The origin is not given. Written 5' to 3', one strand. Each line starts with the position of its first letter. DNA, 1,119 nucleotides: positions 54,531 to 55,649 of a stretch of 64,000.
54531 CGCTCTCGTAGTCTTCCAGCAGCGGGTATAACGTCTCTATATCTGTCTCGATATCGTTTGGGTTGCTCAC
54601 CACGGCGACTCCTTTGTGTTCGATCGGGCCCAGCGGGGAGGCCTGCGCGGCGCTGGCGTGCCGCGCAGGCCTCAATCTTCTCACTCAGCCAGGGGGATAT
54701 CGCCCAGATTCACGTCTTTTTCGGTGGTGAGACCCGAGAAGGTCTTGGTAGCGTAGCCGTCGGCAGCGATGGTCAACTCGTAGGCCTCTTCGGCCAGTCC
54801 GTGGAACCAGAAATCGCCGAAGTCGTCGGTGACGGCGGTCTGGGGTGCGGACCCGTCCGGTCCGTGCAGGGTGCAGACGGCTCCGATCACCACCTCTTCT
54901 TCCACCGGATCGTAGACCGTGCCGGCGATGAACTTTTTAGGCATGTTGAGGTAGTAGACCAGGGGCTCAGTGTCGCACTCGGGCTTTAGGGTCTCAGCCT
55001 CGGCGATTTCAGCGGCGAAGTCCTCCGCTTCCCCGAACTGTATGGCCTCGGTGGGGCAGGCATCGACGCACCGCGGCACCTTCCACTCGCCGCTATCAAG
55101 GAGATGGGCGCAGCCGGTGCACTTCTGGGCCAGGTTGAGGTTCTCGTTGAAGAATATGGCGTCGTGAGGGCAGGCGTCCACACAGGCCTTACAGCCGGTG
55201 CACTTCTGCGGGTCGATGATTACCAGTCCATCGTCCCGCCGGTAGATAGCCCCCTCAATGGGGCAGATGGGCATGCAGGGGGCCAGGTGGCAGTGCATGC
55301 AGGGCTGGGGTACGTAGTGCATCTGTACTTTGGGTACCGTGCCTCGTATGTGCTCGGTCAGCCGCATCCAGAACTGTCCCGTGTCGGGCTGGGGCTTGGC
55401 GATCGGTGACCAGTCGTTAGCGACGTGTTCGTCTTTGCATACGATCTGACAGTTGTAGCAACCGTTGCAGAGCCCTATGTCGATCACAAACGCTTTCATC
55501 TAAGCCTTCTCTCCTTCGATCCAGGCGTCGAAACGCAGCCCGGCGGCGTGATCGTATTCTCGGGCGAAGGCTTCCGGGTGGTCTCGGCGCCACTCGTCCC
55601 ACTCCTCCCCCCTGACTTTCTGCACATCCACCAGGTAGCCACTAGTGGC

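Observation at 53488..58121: Pyrogallol-phloroglucinol-transhydroxylase-like Mo enzyme (873-aa alpha, 272-aa beta with Ig-like C-domain) translationally coupled to an ADP-ribosylglycohydrolase gene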

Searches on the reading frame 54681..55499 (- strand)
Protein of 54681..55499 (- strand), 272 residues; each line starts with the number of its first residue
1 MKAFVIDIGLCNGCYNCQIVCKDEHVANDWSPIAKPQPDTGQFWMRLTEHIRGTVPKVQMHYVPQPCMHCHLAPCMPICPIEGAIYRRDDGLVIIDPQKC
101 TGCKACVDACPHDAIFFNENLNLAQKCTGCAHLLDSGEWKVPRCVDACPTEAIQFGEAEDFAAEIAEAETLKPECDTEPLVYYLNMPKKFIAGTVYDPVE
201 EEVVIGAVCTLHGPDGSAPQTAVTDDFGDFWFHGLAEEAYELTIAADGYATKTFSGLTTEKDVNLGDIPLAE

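Call 3: search_protein_families(library=pfam, proteins=[window:54681-55499:-])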
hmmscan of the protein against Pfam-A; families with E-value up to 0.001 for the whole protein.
window:54681-55499:- (272 aa): 15 families
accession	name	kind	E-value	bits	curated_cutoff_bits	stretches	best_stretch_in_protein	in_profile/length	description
PF13247.11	Fer4_11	-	6.7e-26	90.8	26.2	1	58-157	1-99/100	4Fe-4S dicluster domain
PF12838.12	Fer4_7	-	3.4e-13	50.3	27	2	99-152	1-52/52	4Fe-4S dicluster domain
PF13620.12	CarboxypepD_reg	-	1e-12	48.6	32.3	1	191-262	2-72/82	Carboxypeptidase regulatory-like domain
PF13187.11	Fer4_9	-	6.9e-12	45.6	27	1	67-115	2-52/52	4Fe-4S dicluster domain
PF12797.12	Fer4_2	-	1.8e-11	43.6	24.5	1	93-111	3-21/22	4Fe-4S binding domain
PF00037.32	Fer4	-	1.6e-10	40.8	21.1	1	93-115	1-23/24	4Fe-4S binding domain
PF12837.12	Fer4_6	-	1.9e-10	40.6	25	1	93-115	2-24/24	4Fe-4S binding domain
PF13237.11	Fer4_10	-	3.6e-09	36.8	25.5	2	93-149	2-53/53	4Fe-4S dicluster domain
PF14697.11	Fer4_21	-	1.9e-06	28.3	35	1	94-154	2-58/59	4Fe-4S dicluster domain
PF12800.12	Fer4_4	-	4.7e-06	26.9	24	1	97-111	1-15/17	4Fe-4S binding domain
PF12798.12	Fer4_3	-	2.2e-05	25.4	27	0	100-114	1-15/15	4Fe-4S binding domain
PF13484.11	Fer4_16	-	3.2e-05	25.1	30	0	99-118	1-20/66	4Fe-4S double cluster binding domain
PF13459.11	Fer4_15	-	0.0003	21.9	22.4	0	93-154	1-65/66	4Fe-4S single cluster domain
PF25160.1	LdpA_Fe-S-bd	-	0.00049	20.3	27.6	0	73-115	7-43/49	LdpA Fe-S cluster-binding domain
PF13715.12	CarbopepD_reg_2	-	0.00083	19.8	32.2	0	191-255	1-61/88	CarboxypepD_reg-like domain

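Call 6: search_protein_families(library=ncbifam, proteins=[window:54681-55499:-], max_evalue=0.001)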
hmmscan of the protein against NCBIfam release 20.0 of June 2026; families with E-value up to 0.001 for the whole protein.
window:54681-55499:- (272 aa): 59 families (the best 25 are shown)
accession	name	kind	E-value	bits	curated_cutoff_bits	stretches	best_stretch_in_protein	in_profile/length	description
NF011569.0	PRK14993.1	equivalog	1.8e-32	112.7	416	1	3-192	45-230/244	tetrathionate reductase subunit TtrB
TIGR02951.1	DMSO_dmsB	equivalog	3.6e-31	108.4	214.1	1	3-161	3-156/161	DMSO/selenate family reductase complex B subunit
NF041715.1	arsenate_red_ArrB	equivalog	1.7e-30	106.3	450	2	4-120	5-109/233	arsenate respiratory reductase iron-sulfur subunit ArrB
NF045797.1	DsrO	equivalog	5.5e-26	91.4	200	1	3-184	45-234/235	sulfate reduction electron transfer complex DsrMKJOP subunit DsrO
TIGR03478.1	DMSO_red_II_bet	subfamily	6.6e-24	84.4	480.7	1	38-184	104-253/321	DMSO reductase family type II enzyme, iron-sulfur subunit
TIGR03149.1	cyt_nit_nrfC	equivalog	1.8e-23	83.1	377.6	1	5-167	42-193/225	cytochrome c nitrite reductase Fe-S protein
NF041782.1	mnquin_red_QrcC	equivalog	5.5e-21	75.3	400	1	4-118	3-119/239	menaquinone reductase iron-sulfur cluster-binding subunit QrcC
TIGR01582.1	FDH-beta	equivalog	8.3e-21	74.3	334.7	1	3-163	23-187/283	formate dehydrogenase subunit beta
NF008134.0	PRK10882.1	equivalog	6.4e-20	71.5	263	1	6-175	43-225/329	hydrogenase 2 operon protein HybA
NF042979.1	EthbenzDh_ebdB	equivalog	2.8e-17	62.6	740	1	49-166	135-250/354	ethylbenzene dehydrogenase subunit beta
TIGR01660.1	narH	equivalog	7.2e-17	61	524.05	1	46-157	162-271/492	nitrate reductase subunit beta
NF009451.0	PRK12809.1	equivalog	4.3e-16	58.3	1154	1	5-155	6-136/639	formate-dependent uric acid utilization protein YgfT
NF045715.1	sulf_resp_HmcB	equivalog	1.4e-15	57.2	420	1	4-164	39-204/307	sulfate respiration complex iron-sulfur protein HmcB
NF038355.1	FDH3_beta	equivalog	6.6e-15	55.6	240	1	4-159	5-165/180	formate dehydrogenase FDH3 subunit beta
NF009408.0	PRK12769.1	equivalog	1.8e-14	52.8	1003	1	5-159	5-148/659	formate-dependent uric acid utilization protein AegA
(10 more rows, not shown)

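Call 8: search_solved_structures(query=window:54681-55499:-, max_evalue=0.001, show_alignments=1)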
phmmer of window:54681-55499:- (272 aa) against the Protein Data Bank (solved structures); distinct sequences matched with E-value up to 0.001: 69 (the best 60 are shown).
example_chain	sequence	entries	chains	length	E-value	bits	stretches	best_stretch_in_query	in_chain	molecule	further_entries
4v4c_B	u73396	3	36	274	8.4e-53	182.7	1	4-269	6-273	Pyrogallol hydroxytransferase small subunit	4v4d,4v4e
2vpw_B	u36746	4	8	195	2.2e-37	132.1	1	3-189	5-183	NRFC PROTEIN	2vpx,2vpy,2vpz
6cz7_B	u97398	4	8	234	2.6e-26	95.8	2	4-119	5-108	4Fe-4S ferredoxin, iron-sulfur binding domain protein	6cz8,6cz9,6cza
4ydd_B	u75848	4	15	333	6.8e-22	81.3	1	50-184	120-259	DMSO reductase family type II enzyme, iron-sulfur subunit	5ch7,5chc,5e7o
2ivf_B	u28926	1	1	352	2.5e-19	72.8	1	53-167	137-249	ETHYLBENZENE DEHYDROGENASE BETA-SUBUNIT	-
1kqf_B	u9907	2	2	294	1e-18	70.8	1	4-171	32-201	FORMATE DEHYDROGENASE, NITRATE-INDUCIBLE, IRON-SULFUR SUBUNIT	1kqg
1q16_B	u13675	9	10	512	1.1e-16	64.1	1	59-151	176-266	Respiratory nitrate reductase 1 beta chain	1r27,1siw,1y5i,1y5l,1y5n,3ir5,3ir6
3egw_B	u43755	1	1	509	8.2e-16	61.3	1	59-151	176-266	Respiratory nitrate reductase 1 beta chain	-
1y4z_B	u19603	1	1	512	8.4e-16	61.3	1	59-151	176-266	Respiratory nitrate reductase 1 beta chain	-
9mqx_E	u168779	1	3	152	3.1e-14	56.1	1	62-163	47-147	Fe-S-cluster-containing hydrogenase subunit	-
8k9e_B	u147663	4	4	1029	2.1e-13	53.4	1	5-118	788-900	Fe-S-cluster-containing hydrogenase components 1-like protein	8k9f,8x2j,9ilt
6f0k_B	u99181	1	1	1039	3.2e-13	52.8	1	3-118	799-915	Fe-S-cluster-containing hydrogenase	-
6sdr_B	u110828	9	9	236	8.7e-13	51.4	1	2-167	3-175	Formate dehydrogenase, beta subunit, putative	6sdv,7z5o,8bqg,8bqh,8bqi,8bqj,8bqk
30gj_B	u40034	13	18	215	9.7e-13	51.2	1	2-167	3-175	Formate dehydrogenase, beta subunit, putative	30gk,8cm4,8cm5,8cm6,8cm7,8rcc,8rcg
8rc8_B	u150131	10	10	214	9.9e-13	51.2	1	2-167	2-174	Formate dehydrogenase, beta subunit, putative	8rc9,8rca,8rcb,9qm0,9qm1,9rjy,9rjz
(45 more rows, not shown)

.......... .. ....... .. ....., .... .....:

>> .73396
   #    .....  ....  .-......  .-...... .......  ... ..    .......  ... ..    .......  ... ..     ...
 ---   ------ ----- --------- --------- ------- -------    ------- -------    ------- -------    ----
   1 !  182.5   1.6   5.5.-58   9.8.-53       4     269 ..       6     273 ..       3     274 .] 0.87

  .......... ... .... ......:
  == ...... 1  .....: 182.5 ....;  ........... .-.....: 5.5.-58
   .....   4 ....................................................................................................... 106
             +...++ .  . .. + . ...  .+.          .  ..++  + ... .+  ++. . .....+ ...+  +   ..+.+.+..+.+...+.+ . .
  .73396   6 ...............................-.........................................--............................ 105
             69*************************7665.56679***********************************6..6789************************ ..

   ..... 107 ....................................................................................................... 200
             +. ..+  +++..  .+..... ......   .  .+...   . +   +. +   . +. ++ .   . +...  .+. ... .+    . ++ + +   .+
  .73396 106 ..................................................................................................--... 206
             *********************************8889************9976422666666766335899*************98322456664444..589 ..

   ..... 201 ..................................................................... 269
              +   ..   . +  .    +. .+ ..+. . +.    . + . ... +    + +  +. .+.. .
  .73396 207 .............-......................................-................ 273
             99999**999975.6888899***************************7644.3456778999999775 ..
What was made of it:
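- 54681..55499 (-): Fe-S subunit (beta, 272 aa) with four complete Cys motifs and a C-terminal CarboxypepD_reg beta-sandwich domain. Its ATG directly abuts the alpha TAG. Best PDB match 4v4c_B, E 8e-53 (call 8).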
